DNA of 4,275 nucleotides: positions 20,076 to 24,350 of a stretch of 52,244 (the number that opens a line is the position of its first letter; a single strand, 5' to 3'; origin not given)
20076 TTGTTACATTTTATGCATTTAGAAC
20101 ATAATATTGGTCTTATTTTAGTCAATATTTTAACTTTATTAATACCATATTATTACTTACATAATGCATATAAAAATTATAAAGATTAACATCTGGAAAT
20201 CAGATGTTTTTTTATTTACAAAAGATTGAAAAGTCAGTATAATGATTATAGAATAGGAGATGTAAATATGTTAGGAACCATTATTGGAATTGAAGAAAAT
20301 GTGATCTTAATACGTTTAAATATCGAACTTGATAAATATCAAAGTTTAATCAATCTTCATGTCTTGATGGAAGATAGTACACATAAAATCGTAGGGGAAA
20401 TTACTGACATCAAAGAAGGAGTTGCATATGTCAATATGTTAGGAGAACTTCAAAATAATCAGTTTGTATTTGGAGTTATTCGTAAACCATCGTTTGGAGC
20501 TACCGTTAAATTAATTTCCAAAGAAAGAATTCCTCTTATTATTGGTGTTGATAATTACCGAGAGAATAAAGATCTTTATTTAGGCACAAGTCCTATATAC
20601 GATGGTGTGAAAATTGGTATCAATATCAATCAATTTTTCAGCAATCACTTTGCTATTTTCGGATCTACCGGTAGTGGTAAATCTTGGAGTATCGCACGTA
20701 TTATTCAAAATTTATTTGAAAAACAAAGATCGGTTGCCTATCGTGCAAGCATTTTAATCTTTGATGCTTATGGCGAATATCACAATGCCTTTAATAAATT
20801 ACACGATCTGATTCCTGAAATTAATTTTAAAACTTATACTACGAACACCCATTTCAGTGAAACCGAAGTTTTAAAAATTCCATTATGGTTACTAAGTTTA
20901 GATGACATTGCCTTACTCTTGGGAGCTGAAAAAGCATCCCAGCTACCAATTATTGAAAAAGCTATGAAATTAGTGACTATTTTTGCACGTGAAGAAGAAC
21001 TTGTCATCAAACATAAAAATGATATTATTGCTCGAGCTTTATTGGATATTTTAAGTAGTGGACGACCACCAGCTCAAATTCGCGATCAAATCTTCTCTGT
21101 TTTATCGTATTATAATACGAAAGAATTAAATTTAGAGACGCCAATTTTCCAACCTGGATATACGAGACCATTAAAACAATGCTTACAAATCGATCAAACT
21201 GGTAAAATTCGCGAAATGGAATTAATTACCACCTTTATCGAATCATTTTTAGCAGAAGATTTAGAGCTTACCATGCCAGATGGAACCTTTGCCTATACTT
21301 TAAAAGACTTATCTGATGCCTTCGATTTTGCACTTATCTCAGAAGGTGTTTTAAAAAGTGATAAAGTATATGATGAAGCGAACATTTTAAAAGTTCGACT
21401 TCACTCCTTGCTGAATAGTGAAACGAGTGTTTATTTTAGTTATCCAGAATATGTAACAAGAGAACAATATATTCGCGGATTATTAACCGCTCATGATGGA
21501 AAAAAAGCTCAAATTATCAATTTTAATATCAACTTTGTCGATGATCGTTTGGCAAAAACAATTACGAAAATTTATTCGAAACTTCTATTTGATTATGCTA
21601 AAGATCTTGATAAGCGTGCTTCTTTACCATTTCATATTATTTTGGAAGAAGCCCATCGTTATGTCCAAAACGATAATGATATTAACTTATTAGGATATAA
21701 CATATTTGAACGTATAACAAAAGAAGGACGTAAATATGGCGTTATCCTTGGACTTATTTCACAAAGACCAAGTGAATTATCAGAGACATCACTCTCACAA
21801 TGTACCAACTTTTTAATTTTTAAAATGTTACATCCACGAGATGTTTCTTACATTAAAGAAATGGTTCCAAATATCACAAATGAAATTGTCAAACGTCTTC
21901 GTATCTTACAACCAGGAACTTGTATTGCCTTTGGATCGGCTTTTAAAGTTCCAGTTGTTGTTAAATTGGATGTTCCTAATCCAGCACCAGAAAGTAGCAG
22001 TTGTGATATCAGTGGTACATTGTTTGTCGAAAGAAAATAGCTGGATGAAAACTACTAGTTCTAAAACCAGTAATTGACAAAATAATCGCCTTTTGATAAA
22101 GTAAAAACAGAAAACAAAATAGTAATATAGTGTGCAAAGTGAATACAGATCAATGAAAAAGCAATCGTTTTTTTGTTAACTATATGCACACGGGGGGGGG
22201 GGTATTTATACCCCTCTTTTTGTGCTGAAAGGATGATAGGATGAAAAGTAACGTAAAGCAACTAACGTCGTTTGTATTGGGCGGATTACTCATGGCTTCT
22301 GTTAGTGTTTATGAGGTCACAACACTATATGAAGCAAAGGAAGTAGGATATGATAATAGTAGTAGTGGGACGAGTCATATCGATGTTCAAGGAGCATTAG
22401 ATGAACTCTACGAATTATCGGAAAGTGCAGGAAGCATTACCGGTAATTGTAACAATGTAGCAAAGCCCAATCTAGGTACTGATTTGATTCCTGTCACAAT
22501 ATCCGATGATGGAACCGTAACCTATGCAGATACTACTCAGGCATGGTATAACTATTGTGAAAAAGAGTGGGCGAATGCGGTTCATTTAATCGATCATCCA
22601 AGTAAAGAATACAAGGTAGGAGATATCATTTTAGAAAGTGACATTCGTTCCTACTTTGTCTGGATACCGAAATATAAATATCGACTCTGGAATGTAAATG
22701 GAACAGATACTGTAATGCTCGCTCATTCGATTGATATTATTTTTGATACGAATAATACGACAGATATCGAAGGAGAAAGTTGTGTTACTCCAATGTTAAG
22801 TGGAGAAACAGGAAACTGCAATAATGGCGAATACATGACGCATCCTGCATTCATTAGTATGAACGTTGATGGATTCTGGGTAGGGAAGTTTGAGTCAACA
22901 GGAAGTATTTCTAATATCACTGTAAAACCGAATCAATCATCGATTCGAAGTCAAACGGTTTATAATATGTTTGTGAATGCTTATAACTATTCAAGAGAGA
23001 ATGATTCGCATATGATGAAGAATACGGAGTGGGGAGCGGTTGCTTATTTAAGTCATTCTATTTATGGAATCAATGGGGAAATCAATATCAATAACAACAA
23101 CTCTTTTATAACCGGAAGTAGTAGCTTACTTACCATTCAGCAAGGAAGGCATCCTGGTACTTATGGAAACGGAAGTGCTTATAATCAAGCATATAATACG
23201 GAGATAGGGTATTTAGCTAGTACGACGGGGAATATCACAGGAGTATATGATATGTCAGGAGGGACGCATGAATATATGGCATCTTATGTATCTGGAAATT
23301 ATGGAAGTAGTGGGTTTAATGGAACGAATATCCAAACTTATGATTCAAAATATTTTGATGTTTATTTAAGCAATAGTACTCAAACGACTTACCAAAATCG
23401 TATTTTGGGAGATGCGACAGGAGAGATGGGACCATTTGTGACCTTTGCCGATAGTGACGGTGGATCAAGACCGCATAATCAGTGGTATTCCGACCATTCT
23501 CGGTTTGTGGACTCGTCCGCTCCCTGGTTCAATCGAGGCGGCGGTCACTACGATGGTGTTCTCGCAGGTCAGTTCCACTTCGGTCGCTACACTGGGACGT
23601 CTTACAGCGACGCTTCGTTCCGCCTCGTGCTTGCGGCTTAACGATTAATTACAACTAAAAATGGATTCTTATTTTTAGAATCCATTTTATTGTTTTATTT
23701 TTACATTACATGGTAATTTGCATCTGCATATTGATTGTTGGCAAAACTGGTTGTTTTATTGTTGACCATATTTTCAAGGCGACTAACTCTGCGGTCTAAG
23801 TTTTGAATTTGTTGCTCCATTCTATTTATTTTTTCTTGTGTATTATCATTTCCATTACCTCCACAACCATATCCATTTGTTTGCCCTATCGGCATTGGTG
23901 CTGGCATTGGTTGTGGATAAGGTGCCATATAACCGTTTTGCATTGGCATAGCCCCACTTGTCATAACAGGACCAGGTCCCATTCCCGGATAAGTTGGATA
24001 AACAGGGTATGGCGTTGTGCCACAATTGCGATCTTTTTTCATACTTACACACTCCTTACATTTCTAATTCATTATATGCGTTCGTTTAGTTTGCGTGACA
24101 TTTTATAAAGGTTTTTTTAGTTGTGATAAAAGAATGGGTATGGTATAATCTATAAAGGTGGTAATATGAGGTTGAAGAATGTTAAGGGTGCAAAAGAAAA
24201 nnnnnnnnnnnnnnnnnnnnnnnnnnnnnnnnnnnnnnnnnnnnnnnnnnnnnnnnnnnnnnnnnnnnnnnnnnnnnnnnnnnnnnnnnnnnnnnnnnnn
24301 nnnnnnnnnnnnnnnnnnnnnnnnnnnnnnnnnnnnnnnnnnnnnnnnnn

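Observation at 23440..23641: GC-rich, adenine-poor, NNC-codon-rich 3' end of a secreted lectin/FGE-like gene resembles a DGR variable region, with no TR or RT in view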

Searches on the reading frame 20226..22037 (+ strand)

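Call 20: search_protein_families(library=pfam, proteins=[window:20226-22037:+], max_evalue=0.001)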
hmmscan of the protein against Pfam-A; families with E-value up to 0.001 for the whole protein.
window:20226-22037:+ (604 aa): 2 families
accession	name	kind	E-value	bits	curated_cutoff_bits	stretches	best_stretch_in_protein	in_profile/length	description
PF01935.23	DUF87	-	6.2e-27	95.6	23.2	1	119-262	3-134/220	Helicase HerA, central domain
PF10412.15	TrwB_AAD_bind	-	7e-05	22.3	20.5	1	139-193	15-63/387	Type IV secretion-system coupling protein DNA-binding domain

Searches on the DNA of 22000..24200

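Call 94: search_rna_families(source=window, start=22000, end=24200, threshold=evalue, max_evalue=1)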
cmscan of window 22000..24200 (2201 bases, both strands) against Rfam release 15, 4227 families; matches with E-value up to 1: 0.
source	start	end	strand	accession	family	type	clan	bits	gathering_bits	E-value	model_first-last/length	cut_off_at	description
